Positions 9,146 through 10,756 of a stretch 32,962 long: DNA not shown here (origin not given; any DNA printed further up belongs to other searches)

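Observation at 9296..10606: Catalytically dead phosphoglycosyl-transferase copy fused to a sugar-nucleotide-binding-like module, next to the real initiating PGT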

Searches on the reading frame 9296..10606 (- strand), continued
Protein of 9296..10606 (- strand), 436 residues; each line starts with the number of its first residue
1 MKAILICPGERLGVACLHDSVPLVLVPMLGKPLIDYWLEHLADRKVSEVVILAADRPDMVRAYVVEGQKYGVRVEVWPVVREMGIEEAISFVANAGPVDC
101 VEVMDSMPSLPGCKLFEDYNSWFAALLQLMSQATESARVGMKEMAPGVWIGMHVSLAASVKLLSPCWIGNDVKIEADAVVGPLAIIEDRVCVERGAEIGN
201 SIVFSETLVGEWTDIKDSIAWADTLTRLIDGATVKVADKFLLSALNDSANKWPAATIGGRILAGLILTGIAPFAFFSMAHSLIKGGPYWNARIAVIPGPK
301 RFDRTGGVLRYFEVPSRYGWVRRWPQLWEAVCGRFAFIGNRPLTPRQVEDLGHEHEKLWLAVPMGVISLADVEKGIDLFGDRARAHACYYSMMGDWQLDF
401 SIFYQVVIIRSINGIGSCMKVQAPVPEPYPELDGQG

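Call 14: find_encoding_contigs(protein=P0010, flank=10000, max_places=2)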
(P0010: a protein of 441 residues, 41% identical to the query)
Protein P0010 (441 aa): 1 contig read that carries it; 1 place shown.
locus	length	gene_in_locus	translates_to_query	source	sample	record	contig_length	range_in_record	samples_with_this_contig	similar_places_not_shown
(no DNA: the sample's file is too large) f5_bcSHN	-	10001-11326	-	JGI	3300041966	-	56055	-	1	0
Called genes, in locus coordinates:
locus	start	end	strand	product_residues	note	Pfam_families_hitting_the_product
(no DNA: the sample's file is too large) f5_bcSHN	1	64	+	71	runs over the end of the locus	-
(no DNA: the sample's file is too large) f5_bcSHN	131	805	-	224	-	PF00072:Response_reg, PF08281:Sigma70_r4_2 (faint), PF00196:GerE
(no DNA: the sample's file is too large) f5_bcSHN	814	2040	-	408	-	PF08673:RsbU_N, PF07730:HisKA_3, PF02518:HATPase_c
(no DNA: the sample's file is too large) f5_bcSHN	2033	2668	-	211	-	PF07228:SpoIIE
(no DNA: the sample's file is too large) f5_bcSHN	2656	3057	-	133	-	PF13581:HATPase_c_2, PF02518:HATPase_c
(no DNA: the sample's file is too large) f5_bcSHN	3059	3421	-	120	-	PF01740:STAS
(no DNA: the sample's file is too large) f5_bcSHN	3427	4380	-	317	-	PF01740:STAS, PF13466:STAS_2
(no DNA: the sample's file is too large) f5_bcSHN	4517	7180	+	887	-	PF02927:CelD_N, PF00759:Glyco_hydro_9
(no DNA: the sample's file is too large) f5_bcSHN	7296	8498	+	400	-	PF13439:Glyco_transf_4, PF13579:Glyco_trans_4_4 (weak), PF20706:GT4-conflict (weak), PF00534:Glycos_transf_1, PF13692:Glyco_trans_1_4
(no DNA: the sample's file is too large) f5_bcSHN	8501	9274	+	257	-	PF00485:PRK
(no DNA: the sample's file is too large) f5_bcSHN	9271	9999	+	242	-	PF02397:Bac_transf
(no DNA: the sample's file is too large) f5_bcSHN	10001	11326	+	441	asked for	PF25084:LbH_EIF2B (weak), PF25087:GMPPB_C, PF00132:Hexapep (weak), PF02397:Bac_transf (weak)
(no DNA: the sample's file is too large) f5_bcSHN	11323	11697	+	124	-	PF01740:STAS, PF13466:STAS_2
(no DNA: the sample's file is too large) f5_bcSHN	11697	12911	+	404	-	PF01663:Phosphodiest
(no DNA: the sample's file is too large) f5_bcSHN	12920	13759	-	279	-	PF10096:DUF2334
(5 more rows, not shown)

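Call 15: find_encoding_contigs(protein=P0030, flank=10000, max_places=2)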
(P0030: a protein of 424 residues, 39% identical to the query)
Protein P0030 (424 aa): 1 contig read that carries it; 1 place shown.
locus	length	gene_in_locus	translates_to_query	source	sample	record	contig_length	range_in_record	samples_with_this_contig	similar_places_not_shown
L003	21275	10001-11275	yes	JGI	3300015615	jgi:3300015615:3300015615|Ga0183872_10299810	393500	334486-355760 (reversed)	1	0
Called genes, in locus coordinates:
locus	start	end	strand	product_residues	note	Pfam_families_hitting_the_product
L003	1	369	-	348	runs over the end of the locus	-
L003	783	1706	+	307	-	PF01436:NHL (faint), PF13449:Phytase-like (faint), PF24684:Vgb_lyase, PF08450:SGL (faint), PF07494:Reg_prop (faint)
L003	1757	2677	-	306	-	PF07963:N_methyl (weak)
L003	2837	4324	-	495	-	PF01408:GFO_IDH_MocA, PF19051:GFO_IDH_MocA_C2, PF22725:GFO_IDH_MocA_C3 (faint)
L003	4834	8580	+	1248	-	PF00989:PAS, PF08447:PAS_3, PF08448:PAS_4, PF13426:PAS_9, PF13185:GAF_2, PF13426:PAS_9, PF00512:HisKA, PF02518:HATPase_c, +7 more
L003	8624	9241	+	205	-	PF00485:PRK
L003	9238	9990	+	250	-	PF02397:Bac_transf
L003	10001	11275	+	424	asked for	PF25087:GMPPB_C (faint), PF00132:Hexapep (weak), PF02397:Bac_transf (weak)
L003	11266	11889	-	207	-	-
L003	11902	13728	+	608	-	PF13581:HATPase_c_2, PF01590:GAF (weak), PF07228:SpoIIE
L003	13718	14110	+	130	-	PF00072:Response_reg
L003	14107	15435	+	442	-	-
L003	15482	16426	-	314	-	PF24517:CBM96 (faint)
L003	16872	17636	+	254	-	PF13435:Cytochrome_C554 (faint), PF14522:Cytochrome_C7 (faint), PF14537:Cytochrom_c3_2 (faint), PF22113:Mtrc-MtrF_II-IV_dom (faint), PF09699:Paired_CXXCH_1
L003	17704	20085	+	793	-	PF07635:PSCyt1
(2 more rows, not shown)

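Call 18: predict_structure(alignment_id=A1)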
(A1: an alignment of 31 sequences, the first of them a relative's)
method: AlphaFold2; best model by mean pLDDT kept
length: 436 residues; sequences in the alignment: 31
mean_pLDDT: 84.2   pTM: 0.58
mean pLDDT of the five models: 84.2, 84.1, 83.4, 83.0, 81.9
residues with pLDDT >= 90: 204; 70-90: 175; 50-70: 30; < 50: 27
segments of 3 or more residues with pLDDT < 50: 248-253, 300-305, 422-436
pLDDT, mean of each block of 10 residues (from residue 1): 93 86 92 94 93 93 85 92 92 79 93 91 93 69 91 94 95 97 96 97 95 96 93 87 70 66 91 90 87 75 60 84 90 87 85 77 85 69 81 80 84 59 43 38
secondary structure, 60 per line:
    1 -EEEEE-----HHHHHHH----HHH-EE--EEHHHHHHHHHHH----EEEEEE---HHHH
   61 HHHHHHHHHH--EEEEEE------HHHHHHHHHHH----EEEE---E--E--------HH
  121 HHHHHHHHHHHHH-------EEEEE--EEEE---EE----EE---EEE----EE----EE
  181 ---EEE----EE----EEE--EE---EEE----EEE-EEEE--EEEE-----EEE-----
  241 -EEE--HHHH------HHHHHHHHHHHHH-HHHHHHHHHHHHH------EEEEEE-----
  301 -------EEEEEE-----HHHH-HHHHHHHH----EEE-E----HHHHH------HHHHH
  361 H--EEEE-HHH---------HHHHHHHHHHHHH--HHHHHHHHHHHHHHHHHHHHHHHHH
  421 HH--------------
elements in order: E2-6 H12-18 H33-43 E48-53 H57-70 E73-78 H85-95 E100-103 H119-133 E141-145 E148-151 E166-168 E184-186 E197-199 E207-209 E214-216 E218-221 E224-227 E233-235 E242-244 H247-250 H257-269 H271-283 E290-295 E308-313 H319-322 H324-331 E336-338 H345-349 H356-361 E364-367 H381-393 H396-422

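Call 19: search_protein_representatives(alignment_id=A1)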
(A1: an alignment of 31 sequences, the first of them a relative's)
Query: 31 sequences, 442 profile positions. Proteins with E-value up to 0.001 (for the whole library): 9335; up to 1e-10: 3059; up to 1e-30: 990. The best 150 are listed.
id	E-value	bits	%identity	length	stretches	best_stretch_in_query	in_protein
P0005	1.3e-171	587.5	-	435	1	1-439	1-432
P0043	4.7e-171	585.7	-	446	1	1-430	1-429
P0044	2.3e-165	566.9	-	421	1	1-420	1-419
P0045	7.9e-156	535.5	-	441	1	1-421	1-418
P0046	1.1e-152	525.1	-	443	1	1-422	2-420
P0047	2.0e-152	524.3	-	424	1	1-418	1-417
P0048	2.0e-152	524.3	-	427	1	2-423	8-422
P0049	3.1e-150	517.1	-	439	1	1-422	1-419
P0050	3.3e-147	507.1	-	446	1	1-422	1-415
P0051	6.2e-147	506.2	-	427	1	1-425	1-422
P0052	2.3e-146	504.3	-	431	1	1-429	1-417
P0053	5.8e-145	499.7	-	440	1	1-426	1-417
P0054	4.6e-144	496.7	-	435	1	1-417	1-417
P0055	2.3e-141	487.8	-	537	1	1-389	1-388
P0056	1.2e-139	482.2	-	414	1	1-417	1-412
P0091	2.0e-104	366.1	-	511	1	4-430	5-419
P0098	1.7e-99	349.9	-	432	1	3-257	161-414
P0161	1.3e-61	225.0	-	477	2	147-418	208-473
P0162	2.4e-61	224.1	-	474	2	148-416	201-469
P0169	3.5e-59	217.0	-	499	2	123-422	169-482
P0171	1.6e-58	214.8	-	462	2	149-420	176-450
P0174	6.0e-58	212.9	-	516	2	129-416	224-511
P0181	1.2e-56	208.6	-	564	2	146-425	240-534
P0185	2.1e-56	207.8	-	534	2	152-416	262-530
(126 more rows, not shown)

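Call 24: fold_search(model_id=the predicted structure, library=pdb)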
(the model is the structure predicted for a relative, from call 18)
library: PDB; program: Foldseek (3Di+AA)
matches with E <= 10: 1216; with E <= 0.001: 187
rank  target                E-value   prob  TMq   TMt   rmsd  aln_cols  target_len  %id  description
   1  8x7s_B                2.4e-13  1.00  0.46  0.51   6.7       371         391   13  Crystal structure of tlr0611 (released 2024-11-27)
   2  8x7s_A                4.4e-12  1.00  0.46  0.52   6.3       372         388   13  Crystal structure of tlr0611 (released 2024-11-27)
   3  8x7s_C                8.2e-12  1.00  0.46  0.52   6.6       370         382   14  Crystal structure of tlr0611 (released 2024-11-27)
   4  7d73_F                2.3e-08  1.00  0.34  0.41   8.3       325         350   14  Cryo-EM structure of GMPPA/GMPPB complex bound to GTP (State I) (released 2021-05-05)
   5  7x8j_A                2.6e-08  1.00  0.34  0.41   8.7       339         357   15  Arabidopsis GDP-D-mannose pyrophosphorylase (VTC1) structure (unliganded) (released 2022-05-18)
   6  8yre_D                4.5e-08  1.00  0.39  0.46   8.4       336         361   14  Crystal structure of Arabidopsis VTC1-KJC2 (released 2025-04-02)
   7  7d72_E                5.6e-08  1.00  0.33  0.39   9.0       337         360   12  Cryo-EM structures of human GMPPA/GMPPB complex bound to GDP-Mannose (released 2021-05-05)
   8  8yre_F                7.1e-08  1.00  0.37  0.45   7.5       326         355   14  Crystal structure of Arabidopsis VTC1-KJC2 (released 2025-04-02)
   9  7d72_B                7.5e-08  1.00  0.41  0.44   5.3       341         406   14  Cryo-EM structures of human GMPPA/GMPPB complex bound to GDP-Mannose (released 2021-05-05)
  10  8yre_E                7.9e-08  1.00  0.38  0.45   7.5       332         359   15  Crystal structure of Arabidopsis VTC1-KJC2 (released 2025-04-02)
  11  5z09_F                1.7e-07  1.00  0.35  0.40   8.6       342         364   12  ST0452(Y97N)-UTP binding form (released 2018-10-31)
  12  7x8k_B                2.1e-07  1.00  0.36  0.42   7.9       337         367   14  Arabidopsis GDP-D-mannose pyrophosphorylase (VTC1) structure (product-bound) (released 2022-05-18)
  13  7x8k_C                2.2e-07  1.00  0.36  0.43   7.6       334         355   15  Arabidopsis GDP-D-mannose pyrophosphorylase (VTC1) structure (product-bound) (released 2022-05-18)
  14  6jly_J                2.3e-07  1.00  0.37  0.38   8.9       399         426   12  eIF2a - eIF2B complex (released 2019-05-01)
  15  5z0a_A                2.9e-07  1.00  0.32  0.34  13.8       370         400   14  ST0452(Y97N)-GlcNAc binding form (released 2018-10-31)
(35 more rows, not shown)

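Call 33: find_encoding_contigs(protein=P0039, flank=8000, max_places=1)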
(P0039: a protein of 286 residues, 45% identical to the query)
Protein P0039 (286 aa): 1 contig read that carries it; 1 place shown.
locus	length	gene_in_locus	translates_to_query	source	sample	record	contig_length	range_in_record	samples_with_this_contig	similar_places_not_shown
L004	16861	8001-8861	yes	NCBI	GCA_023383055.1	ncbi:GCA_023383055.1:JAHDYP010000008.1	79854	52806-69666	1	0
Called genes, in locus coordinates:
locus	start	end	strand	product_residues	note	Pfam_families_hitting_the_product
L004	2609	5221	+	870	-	PF02927:CelD_N, PF00759:Glyco_hydro_9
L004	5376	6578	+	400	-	PF13439:Glyco_transf_4, PF13579:Glyco_trans_4_4 (weak), PF20706:GT4-conflict (weak), PF00534:Glycos_transf_1, PF13692:Glyco_trans_1_4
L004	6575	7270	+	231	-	PF00485:PRK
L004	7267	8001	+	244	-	PF02397:Bac_transf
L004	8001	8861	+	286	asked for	PF25087:GMPPB_C, PF00132:Hexapep (weak), PF25084:LbH_EIF2B (faint)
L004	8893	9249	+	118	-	PF01740:STAS, PF13466:STAS_2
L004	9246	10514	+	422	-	PF01663:Phosphodiest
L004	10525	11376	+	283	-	PF05050:Methyltransf_21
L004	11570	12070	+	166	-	PF00072:Response_reg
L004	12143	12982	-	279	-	PF10096:DUF2334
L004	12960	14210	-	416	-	PF13439:Glyco_transf_4, PF13579:Glyco_trans_4_4, PF20706:GT4-conflict, PF00534:Glycos_transf_1, PF13692:Glyco_trans_1_4, PF13524:Glyco_trans_1_2 (weak)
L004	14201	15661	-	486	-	PF04932:Wzy_C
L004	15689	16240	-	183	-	PF01209:Ubie_methyltran, PF05219:DREV (weak), PF05401:NodS, PF13489:Methyltransf_23, PF13847:Methyltransf_31, PF08241:Methyltransf_11, PF08242:Methyltransf_12, PF13649:Methyltransf_25, +1 more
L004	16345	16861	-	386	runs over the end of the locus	PF00535:Glycos_transf_2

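Call 34: find_encoding_contigs(protein=P0041, flank=8000, max_places=1)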
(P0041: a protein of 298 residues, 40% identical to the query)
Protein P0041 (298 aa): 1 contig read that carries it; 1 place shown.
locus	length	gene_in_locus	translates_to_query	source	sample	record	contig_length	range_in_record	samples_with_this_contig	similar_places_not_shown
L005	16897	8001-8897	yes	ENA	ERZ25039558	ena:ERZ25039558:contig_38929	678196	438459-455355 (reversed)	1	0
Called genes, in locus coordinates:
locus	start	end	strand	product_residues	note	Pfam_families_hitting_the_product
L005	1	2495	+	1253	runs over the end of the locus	PF02927:CelD_N, PF00759:Glyco_hydro_9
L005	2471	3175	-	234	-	PF00072:Response_reg, PF00196:GerE, PF08281:Sigma70_r4_2 (weak)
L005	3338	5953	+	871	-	PF02927:CelD_N, PF00759:Glyco_hydro_9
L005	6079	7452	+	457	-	PF13439:Glyco_transf_4, PF13579:Glyco_trans_4_4, PF20706:GT4-conflict (weak), PF00534:Glycos_transf_1, PF13692:Glyco_trans_1_4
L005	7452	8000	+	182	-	PF02397:Bac_transf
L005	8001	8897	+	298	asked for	PF00132:Hexapep (faint), PF25087:GMPPB_C (weak)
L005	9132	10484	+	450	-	PF01663:Phosphodiest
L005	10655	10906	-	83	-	-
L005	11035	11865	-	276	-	-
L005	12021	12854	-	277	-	PF07285:DUF1444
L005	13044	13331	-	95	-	-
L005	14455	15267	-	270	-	PF10096:DUF2334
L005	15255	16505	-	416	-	PF13439:Glyco_transf_4, PF13579:Glyco_trans_4_4, PF20706:GT4-conflict, PF00534:Glycos_transf_1, PF13692:Glyco_trans_1_4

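Call 35: find_related_loci(query=A1, collection=genome_contigs, flank=6000)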
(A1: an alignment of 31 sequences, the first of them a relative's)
Query A1 (436 aa) in genome_contigs; peptide patterns used: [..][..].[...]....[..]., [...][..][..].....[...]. (x = any residue, [..] = any of these).
113 stretches matched a pattern; 83 encode a relative of the query (tblastn E <= 1e-3); the best 80 are kept; 80 distinct loci.
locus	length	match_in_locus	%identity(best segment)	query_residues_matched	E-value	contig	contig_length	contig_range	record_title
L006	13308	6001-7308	55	1-436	2e-155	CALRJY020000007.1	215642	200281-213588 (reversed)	MAG: Chitinophaga pinensis isolate JJ-GEL11-19-2-m1-bin235 genome assembly, contig: JJ-R1525-126-C18, whole genome shotg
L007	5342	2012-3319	53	1-436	7e-154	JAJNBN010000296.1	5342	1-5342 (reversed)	MAG: Verrucomicrobia bacterium isolate C_No_T20_B_bin.127 scaffold_17349, whole genome shotgun sequence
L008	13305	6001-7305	52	1-435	9e-151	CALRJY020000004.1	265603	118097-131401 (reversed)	MAG: Chitinophaga pinensis isolate JJ-GEL11-19-2-m1-bin235 genome assembly, contig: JJ-R1525-126-C11, whole genome shotg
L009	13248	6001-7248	42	1-409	2e-104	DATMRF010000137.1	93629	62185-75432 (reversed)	MAG TPA_asm: Candidatus Acidoferrum sp. isolate SMAG_U12948 k141_3979576, whole genome shotgun sequence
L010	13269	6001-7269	39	1-417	6e-101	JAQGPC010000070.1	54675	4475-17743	MAG: Pedosphaera sp. isolate RYN_629 scaffold_436579, whole genome shotgun sequence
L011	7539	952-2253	38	1-431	5e-99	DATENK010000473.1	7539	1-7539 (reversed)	MAG TPA_asm: Verrucomicrobiia bacterium isolate SMAG_U8967 k141_402801, whole genome shotgun sequence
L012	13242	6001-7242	39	1-408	4e-98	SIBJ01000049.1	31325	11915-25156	MAG: Pedosphaera sp. isolate Baikal-deep-G230 BACOMB-C6374, whole genome shotgun sequence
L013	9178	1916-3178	42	1-416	2e-95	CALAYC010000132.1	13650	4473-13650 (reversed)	MAG TPA_asm: uncultured Verrucomicrobia bacterium isolate SRR4028131_bin.104_CONCOCT_v1.1_MAG genome assembly, contig: E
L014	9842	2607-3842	38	1-407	2e-95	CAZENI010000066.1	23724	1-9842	MAG TPA_asm: uncultured Opitutus sp. isolate SRP292972_co3_40 genome assembly, contig: NODE_1217_length_23724_cov_4.6604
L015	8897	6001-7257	40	1-415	3e-95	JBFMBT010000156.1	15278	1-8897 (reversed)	MAG: Verrucomicrobiota bacterium isolate MAG171 MAG171_156, whole genome shotgun sequence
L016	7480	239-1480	40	1-408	2e-94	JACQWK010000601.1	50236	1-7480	MAG: Verrucomicrobia bacterium isolate NC_groundwater_1487_Ag_S-0.65um_59_29 S_p65_S5_coassembly_k141_4362253, whole gen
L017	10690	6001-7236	38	1-408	5e-94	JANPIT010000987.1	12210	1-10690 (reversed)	MAG: Opitutaceae bacterium isolate VAR_61_metabat_518 VAR_61_k141_2756668, whole genome shotgun sequence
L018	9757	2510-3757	40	1-409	1e-93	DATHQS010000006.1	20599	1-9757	MAG TPA_asm: Candidatus Acidiferrales bacterium isolate SMAG_U12745 k141_3504205, whole genome shotgun sequence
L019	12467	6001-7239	38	1-408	2e-93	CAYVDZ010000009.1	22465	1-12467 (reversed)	MAG TPA_asm: uncultured Opitutus sp. isolate SRP128246_co1_363 genome assembly, contig: NODE_4513_length_22465_cov_5.472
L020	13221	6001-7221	39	1-405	2e-93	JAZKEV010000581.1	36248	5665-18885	MAG: Verrucomicrobiota bacterium isolate DC_HB_02_SPN181219-bin050 DCHB02SPN_B050_0_000000000581, whole genome shotgun s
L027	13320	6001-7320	36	1-434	3e-91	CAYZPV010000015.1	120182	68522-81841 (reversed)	MAG TPA_asm: uncultured Opitutus sp. isolate SRP292972_co3_1 genome assembly, contig: NODE_194_length_120182_cov_7.21861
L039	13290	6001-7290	38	1-427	8e-84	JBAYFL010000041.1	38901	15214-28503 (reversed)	MAG: Verrucomicrobiia bacterium isolate SO_2016_GW1_10 scaffold01922_OW334_2016, whole genome shotgun sequence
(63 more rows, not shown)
